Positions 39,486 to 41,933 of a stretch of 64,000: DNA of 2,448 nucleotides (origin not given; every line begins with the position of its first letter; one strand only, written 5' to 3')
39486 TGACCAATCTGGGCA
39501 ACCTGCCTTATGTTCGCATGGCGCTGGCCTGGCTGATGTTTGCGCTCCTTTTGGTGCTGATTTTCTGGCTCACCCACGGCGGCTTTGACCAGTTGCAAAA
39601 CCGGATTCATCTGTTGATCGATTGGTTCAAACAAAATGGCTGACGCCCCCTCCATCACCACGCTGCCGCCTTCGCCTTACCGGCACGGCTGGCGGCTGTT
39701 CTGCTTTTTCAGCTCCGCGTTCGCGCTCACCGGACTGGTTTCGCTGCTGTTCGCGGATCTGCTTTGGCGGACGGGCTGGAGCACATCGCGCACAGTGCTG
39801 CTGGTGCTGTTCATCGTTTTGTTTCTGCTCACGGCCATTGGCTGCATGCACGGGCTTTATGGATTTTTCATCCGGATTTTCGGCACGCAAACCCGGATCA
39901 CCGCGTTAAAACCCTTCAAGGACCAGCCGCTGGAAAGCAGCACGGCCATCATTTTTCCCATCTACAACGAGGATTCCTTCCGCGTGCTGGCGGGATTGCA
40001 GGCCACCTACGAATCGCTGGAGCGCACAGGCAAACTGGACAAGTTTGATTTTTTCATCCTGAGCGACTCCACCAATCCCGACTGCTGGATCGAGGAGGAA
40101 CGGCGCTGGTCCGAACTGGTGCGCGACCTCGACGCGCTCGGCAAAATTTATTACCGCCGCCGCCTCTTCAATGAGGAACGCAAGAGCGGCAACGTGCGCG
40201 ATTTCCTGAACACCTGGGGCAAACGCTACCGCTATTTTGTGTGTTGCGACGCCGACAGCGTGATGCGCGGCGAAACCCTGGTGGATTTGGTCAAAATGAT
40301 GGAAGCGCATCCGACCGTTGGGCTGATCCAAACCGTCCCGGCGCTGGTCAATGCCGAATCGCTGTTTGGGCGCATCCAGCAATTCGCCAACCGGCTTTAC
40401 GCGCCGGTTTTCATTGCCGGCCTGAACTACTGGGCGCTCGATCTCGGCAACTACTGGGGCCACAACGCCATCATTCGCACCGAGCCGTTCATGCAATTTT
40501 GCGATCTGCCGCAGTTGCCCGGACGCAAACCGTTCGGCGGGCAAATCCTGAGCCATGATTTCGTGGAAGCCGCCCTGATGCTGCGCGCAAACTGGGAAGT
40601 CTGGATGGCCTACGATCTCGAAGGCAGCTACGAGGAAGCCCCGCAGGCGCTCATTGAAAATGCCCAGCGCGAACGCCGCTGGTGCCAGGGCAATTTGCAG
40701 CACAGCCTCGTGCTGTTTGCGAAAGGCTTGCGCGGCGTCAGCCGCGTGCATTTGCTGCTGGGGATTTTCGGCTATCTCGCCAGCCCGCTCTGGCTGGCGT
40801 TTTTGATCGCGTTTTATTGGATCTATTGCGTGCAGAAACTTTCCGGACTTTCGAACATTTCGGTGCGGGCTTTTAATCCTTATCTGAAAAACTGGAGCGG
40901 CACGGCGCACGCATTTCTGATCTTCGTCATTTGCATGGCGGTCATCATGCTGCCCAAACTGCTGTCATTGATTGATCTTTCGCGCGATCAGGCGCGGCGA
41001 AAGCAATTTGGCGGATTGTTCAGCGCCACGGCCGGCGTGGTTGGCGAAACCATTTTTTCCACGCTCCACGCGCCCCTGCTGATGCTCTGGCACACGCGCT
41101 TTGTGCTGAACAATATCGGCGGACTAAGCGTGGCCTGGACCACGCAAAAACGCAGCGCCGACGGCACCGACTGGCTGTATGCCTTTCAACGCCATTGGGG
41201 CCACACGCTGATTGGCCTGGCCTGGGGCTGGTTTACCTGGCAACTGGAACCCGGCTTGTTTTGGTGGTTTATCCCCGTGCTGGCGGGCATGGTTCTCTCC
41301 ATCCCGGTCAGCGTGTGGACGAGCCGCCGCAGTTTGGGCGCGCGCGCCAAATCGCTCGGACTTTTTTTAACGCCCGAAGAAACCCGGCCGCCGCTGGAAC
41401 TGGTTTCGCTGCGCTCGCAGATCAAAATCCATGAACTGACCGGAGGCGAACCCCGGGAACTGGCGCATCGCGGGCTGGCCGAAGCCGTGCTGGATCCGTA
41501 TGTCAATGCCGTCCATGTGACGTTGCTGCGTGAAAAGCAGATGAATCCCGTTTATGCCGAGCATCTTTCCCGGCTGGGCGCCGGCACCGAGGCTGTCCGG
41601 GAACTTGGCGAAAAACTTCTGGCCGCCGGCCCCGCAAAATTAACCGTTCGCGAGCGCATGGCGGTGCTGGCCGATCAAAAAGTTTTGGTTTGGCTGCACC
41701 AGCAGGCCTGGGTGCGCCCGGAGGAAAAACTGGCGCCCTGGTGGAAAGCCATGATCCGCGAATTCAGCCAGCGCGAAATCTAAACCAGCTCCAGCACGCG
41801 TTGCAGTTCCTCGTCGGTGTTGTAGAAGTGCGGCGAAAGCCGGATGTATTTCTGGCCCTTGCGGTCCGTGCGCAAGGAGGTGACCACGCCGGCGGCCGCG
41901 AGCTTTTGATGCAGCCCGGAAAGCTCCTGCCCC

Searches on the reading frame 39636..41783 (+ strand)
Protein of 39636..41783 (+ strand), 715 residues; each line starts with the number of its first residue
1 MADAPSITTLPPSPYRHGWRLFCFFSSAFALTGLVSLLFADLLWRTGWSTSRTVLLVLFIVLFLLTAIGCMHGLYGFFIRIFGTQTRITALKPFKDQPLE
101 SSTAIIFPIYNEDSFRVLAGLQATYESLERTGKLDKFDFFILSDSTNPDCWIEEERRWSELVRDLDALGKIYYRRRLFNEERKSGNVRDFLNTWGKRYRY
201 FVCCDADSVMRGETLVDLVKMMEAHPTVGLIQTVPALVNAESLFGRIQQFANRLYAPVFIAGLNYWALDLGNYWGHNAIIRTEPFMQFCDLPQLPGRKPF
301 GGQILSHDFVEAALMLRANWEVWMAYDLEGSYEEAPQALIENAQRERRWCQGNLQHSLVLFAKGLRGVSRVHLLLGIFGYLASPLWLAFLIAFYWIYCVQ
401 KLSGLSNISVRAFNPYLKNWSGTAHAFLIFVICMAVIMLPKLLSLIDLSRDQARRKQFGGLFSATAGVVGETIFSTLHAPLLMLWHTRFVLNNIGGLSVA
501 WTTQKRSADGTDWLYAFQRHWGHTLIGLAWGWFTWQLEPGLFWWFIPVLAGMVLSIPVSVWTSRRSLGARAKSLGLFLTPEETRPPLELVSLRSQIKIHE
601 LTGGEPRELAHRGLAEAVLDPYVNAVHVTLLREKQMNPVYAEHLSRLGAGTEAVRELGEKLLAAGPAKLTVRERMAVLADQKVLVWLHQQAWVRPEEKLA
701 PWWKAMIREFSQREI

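Call 93: search_protein_families(library=pfam, proteins=[window:39636-41783:+], max_evalue=0.01)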
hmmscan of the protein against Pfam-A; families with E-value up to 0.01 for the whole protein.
window:39636-41783:+ (715 aa): 3 families
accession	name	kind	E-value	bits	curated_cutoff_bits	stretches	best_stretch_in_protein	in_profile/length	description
PF13632.12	Glyco_trans_2_3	-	4.2e-10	40.2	27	1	201-423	2-183/198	Glycosyl transferase family group 2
PF00535.33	Glycos_transf_2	-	7.9e-09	36.1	23.3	1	105-285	2-164/168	Glycosyl transferase family 2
PF13506.12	Glyco_transf_21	-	3.3e-07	30.4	21.7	1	197-349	30-172/174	Glycosyl transferase family 21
